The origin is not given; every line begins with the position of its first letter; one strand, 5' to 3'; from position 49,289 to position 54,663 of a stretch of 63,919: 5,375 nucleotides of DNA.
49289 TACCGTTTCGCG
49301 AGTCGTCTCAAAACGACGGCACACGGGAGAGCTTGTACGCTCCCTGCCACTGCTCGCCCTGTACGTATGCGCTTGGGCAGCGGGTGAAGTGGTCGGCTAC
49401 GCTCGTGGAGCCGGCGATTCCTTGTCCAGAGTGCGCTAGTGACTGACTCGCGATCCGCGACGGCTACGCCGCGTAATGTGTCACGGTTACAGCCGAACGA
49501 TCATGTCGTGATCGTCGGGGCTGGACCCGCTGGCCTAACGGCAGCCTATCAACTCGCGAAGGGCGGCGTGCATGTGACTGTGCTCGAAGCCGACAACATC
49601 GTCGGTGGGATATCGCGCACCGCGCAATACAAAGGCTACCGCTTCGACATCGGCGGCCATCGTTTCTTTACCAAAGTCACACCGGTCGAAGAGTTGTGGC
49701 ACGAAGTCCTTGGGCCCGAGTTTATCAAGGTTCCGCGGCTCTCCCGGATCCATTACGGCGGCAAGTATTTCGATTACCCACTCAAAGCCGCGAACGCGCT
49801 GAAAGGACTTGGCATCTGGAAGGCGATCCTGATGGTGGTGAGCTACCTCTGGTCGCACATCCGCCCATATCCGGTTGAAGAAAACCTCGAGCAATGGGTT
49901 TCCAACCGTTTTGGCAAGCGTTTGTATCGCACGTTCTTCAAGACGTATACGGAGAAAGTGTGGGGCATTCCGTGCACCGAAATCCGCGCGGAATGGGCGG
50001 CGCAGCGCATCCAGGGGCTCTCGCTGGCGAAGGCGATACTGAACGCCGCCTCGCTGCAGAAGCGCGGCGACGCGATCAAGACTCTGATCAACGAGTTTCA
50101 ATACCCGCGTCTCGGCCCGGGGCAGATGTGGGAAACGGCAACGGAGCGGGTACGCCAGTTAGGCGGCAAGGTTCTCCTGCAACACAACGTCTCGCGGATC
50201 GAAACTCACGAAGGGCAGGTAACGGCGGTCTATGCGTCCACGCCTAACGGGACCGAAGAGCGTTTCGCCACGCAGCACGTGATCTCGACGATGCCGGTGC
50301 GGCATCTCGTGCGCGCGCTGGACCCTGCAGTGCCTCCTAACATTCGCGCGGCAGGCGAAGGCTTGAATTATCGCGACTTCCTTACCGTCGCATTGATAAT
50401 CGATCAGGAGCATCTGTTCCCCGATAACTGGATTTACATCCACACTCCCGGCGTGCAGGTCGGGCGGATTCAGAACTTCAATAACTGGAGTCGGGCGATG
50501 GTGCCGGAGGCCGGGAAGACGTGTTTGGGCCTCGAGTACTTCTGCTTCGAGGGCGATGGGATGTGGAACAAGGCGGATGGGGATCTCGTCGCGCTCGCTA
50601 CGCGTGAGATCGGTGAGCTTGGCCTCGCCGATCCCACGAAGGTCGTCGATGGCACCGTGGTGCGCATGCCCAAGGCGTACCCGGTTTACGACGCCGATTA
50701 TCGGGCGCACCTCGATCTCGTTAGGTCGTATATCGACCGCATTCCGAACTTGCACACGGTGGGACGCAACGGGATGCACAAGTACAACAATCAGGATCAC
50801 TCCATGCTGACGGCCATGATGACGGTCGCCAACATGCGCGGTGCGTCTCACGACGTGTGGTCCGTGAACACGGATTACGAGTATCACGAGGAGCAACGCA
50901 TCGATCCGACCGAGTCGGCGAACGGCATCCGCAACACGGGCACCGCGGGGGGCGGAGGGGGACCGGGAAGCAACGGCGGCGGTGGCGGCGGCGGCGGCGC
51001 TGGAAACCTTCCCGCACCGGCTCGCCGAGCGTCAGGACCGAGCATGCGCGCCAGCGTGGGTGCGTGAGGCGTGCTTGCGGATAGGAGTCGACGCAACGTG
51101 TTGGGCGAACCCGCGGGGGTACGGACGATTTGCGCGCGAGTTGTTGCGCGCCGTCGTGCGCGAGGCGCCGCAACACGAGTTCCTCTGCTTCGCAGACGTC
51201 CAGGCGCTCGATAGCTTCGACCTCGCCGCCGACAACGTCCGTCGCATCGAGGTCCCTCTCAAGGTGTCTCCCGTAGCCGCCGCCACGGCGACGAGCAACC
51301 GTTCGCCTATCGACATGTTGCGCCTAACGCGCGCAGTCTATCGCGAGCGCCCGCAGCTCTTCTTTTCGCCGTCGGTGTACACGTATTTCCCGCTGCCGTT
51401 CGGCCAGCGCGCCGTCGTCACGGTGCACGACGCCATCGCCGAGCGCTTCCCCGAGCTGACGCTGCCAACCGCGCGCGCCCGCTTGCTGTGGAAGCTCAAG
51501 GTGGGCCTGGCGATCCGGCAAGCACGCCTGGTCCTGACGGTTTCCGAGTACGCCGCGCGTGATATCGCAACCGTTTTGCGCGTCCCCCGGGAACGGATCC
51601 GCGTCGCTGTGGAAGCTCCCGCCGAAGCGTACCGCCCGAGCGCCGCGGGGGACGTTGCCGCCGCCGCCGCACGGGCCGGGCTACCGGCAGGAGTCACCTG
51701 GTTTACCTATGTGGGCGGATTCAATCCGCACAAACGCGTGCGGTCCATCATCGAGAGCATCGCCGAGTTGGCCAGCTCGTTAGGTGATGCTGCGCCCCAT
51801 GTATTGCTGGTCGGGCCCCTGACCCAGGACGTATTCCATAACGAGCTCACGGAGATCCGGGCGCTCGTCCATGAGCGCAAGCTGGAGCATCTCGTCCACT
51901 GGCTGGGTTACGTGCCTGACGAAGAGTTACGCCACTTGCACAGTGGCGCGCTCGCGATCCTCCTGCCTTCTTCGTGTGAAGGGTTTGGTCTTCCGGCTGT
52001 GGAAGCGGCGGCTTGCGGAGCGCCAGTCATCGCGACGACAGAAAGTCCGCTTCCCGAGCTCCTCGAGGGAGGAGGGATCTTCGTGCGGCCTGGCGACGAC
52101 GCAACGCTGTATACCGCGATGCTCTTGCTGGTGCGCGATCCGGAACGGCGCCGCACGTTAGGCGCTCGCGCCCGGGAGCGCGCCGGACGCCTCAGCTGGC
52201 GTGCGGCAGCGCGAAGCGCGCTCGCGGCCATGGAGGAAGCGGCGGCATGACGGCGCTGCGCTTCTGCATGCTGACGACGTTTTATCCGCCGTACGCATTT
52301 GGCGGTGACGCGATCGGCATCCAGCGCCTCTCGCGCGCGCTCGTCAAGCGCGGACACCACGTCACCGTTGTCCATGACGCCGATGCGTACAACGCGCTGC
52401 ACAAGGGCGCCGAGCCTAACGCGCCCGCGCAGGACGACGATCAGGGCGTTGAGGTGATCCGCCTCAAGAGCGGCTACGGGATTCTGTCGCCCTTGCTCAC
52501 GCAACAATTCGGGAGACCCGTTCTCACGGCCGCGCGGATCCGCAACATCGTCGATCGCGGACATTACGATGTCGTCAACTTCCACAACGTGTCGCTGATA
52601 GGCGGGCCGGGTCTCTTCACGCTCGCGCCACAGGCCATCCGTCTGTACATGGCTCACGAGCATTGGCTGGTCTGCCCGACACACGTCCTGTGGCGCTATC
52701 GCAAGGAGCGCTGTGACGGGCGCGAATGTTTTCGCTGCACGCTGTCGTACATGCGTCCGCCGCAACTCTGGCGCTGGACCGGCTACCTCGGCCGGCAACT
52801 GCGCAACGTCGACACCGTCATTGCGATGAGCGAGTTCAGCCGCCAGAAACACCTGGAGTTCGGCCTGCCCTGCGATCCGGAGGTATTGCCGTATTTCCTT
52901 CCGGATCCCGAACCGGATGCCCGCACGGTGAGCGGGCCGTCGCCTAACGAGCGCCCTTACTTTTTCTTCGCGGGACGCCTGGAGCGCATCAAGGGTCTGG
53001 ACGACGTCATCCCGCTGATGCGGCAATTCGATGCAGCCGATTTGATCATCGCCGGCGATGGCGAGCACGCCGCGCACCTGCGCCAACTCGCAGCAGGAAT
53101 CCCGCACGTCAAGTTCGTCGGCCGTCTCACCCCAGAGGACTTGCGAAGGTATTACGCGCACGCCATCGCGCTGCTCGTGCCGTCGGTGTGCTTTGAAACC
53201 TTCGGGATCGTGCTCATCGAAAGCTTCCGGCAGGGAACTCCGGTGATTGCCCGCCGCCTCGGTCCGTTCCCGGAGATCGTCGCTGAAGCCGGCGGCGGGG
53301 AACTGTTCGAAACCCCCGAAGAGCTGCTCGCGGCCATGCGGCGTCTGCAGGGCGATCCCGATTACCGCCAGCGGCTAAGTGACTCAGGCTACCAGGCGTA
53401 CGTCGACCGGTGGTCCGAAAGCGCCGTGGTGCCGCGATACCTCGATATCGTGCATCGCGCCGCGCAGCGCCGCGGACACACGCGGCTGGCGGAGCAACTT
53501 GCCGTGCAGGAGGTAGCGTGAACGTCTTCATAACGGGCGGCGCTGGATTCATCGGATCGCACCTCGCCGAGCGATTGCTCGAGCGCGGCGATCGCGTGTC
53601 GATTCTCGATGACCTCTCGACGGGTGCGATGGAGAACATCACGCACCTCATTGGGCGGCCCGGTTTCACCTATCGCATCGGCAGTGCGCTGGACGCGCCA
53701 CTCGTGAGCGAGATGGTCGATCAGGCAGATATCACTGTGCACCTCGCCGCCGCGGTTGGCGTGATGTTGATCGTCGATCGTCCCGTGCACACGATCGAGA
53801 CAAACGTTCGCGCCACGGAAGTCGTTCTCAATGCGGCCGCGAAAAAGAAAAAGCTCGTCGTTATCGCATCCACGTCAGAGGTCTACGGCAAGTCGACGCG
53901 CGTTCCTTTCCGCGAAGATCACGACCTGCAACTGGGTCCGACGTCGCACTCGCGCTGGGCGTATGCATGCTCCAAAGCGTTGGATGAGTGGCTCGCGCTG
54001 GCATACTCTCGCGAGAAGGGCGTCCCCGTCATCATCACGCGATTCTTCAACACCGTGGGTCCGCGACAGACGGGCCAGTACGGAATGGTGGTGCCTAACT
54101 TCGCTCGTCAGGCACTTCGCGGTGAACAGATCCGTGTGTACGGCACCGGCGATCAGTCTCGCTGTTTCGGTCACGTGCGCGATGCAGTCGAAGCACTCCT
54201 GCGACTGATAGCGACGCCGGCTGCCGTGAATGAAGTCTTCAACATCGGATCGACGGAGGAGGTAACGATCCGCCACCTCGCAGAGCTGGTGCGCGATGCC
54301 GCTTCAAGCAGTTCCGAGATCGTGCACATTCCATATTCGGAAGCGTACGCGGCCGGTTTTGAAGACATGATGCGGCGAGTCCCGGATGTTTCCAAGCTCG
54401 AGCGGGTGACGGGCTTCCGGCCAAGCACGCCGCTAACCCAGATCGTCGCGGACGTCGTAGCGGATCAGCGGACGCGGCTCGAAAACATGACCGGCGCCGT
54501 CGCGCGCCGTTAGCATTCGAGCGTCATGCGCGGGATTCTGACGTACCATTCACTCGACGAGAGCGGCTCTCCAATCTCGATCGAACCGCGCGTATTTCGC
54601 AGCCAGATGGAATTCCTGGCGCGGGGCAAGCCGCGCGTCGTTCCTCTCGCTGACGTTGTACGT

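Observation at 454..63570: Hyper-abundant non-palindromic octamer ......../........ scattered through genes and spacers (uptake-sequence or HIP1-like behaviour)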

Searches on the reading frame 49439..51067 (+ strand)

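Call 15: search_protein_families(library=pfam, max_evalue=0.001, proteins=[window:49439-51067:+])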
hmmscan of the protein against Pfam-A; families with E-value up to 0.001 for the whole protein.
window:49439-51067:+ (542 aa): 12 families
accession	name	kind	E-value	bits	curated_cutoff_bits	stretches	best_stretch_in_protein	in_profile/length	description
PF01593.30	Amino_oxidase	-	1.3e-20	74.6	19.8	1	31-414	2-385/443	Flavin containing amine oxidoreductase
PF13450.12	NAD_binding_8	-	4.2e-16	59.4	21.9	1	25-89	1-67/68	NAD(P)-binding Rossmann-like domain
PF01266.30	DAO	-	1.5e-11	44.9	27.9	1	22-59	1-39/353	FAD dependent oxidoreductase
PF00890.30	FAD_binding_2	-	8.2e-09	35.6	20.4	1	22-62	1-41/414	FAD binding domain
PF01946.23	Thi4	-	1.3e-07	31.5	26.2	1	22-57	19-55/235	Thi4 family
PF00070.33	Pyr_redox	-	4.6e-07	30.7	22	0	22-52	1-31/82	Pyridine nucleotide-disulphide oxidoreductase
PF07992.20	Pyr_redox_2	-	6.1e-07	29.6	26.1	1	22-54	2-35/291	Pyridine nucleotide-disulphide oxidoreductase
PF01494.25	FAD_binding_3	-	1.2e-06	28.5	22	1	23-52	4-33/349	FAD binding domain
PF03486.20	HI0933_like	-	2.6e-06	27.5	50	1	22-56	2-36/244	HI0933-like protein Rossmann domain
PF12831.13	FAD_oxidored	-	6.7e-06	26.1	27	1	23-58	2-37/416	FAD dependent oxidoreductase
PF13738.12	Pyr_redox_3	-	1.4e-05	24.9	30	1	24-59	1-37/305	Pyridine nucleotide-disulphide oxidoreductase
PF01134.28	GIDA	-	0.00095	18.8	22.1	1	23-49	2-28/391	Glucose inhibited division protein A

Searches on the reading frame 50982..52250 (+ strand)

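Call 15: search_protein_families(library=pfam, max_evalue=0.001, proteins=[window:50982-52250:+])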
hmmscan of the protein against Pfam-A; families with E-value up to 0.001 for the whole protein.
window:50982-52250:+ (422 aa): 5 families
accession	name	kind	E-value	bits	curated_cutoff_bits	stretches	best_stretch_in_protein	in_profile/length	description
PF00534.26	Glycos_transf_1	-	1.1e-24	87.4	26.4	1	239-400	16-172/172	Glycosyl transferases group 1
PF13692.12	Glyco_trans_1_4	-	7.8e-20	72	27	1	241-386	4-142/142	Glycosyl transferases group 1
PF20706.3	GT4-conflict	-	4.3e-11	42.9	26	1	249-412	210-384/385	Family 4 Glycosyltransferase in conflict systems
PF13439.12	Glyco_transf_4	-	4.5e-10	40.2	28.5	1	46-208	3-161/170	Glycosyltransferase Family 4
PF13524.12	Glyco_trans_1_2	-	2.9e-08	34.2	25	1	300-402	27-130/144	Glycosyl transferase-like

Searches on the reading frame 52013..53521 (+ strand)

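Call 15: search_protein_families(library=pfam, max_evalue=0.001, proteins=[window:52013-53521:+])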
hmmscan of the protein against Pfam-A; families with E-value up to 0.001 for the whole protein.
window:52013-53521:+ (502 aa): 5 families
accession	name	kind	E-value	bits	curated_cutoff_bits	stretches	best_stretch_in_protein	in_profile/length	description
PF00534.26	Glycos_transf_1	-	1.2e-26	93.7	26.4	1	309-461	10-171/172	Glycosyl transferases group 1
PF13692.12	Glyco_trans_1_4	-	2.7e-22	80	27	1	315-446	2-140/142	Glycosyl transferases group 1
PF13439.12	Glyco_transf_4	-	1.9e-13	51.2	28.5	1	97-293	2-163/170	Glycosyltransferase Family 4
PF13579.12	Glyco_trans_4_4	-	1.5e-09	38.9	29.7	1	100-293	4-156/158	Glycosyl transferase 4-like domain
PF13524.12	Glyco_trans_1_2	-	0.00068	20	25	0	343-468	16-134/144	Glycosyl transferase-like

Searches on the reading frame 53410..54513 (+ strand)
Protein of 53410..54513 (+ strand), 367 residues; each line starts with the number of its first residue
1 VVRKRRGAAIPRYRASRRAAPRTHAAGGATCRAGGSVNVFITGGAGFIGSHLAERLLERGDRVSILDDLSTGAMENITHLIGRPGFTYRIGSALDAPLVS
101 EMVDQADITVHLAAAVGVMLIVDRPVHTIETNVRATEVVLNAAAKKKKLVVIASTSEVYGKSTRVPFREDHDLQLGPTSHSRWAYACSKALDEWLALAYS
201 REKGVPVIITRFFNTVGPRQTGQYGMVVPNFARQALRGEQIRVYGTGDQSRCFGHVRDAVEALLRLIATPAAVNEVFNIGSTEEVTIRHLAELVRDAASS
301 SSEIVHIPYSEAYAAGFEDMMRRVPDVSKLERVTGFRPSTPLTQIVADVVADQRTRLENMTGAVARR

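Call 15: search_protein_families(library=pfam, max_evalue=0.001, proteins=[window:53410-54513:+])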
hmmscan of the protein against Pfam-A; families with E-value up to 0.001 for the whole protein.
window:53410-54513:+ (367 aa): 6 families
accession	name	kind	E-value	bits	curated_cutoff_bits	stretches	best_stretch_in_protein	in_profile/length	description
PF16363.11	GDP_Man_Dehyd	-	1.9e-55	189.1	27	1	40-348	1-331/332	GDP-mannose 4,6 dehydratase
PF01370.27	Epimerase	-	4.9e-55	187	20.9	1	39-280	1-240/240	NAD dependent epimerase/dehydratase family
PF02719.21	Polysacc_synt_2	-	6.5e-16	58.8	20.2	2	39-155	1-128/293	Polysaccharide biosynthesis protein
PF07993.18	NAD_binding_4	-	3.3e-15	56.4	20.1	1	94-224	77-216/258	Male sterility protein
PF01073.25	3Beta_HSD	-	5.4e-13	49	22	1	41-198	2-159/280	3-beta hydroxysteroid dehydrogenase/isomerase family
PF04321.23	RmlD_sub_bind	-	3.1e-10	40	27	1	38-336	2-269/287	RmlD substrate binding domain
